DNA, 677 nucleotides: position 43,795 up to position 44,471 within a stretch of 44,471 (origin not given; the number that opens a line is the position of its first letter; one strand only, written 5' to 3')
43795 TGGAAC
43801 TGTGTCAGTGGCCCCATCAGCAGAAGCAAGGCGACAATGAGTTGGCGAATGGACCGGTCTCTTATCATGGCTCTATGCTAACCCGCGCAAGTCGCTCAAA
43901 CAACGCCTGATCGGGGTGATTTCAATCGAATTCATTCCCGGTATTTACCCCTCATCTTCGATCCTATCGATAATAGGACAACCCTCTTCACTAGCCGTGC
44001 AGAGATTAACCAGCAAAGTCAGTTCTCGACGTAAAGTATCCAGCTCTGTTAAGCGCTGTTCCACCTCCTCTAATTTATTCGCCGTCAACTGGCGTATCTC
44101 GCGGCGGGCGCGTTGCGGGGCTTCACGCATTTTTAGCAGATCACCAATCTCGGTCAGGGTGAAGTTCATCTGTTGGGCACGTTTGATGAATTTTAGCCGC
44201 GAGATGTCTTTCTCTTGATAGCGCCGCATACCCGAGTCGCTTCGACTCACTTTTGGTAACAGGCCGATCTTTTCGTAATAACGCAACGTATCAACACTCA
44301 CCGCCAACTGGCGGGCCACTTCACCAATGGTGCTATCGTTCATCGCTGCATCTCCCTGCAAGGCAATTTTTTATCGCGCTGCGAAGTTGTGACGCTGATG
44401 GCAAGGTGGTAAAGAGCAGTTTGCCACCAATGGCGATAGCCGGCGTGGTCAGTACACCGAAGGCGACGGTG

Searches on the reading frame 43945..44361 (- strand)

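Call 6: search_protein_families(library=pfam, proteins=[window:43945-44361:-], max_evalue=0.01)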
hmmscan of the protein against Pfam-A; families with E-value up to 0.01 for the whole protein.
window:43945-44361:- (138 aa): 4 families
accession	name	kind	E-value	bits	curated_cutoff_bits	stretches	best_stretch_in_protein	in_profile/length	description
PF13411.12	MerR_1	-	7.3e-19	68.1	21.6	1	11-77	2-67/69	MerR HTH family regulatory protein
PF00376.29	MerR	-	1.9e-16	60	28.2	1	11-48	1-38/38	MerR family regulatory protein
PF09278.17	MerR-DNA-bind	-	8.5e-16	58.8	25.4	1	54-115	2-63/65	MerR, DNA binding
PF12728.13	HTH_17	-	0.0021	18.7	27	1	11-55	3-45/51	Helix-turn-helix domain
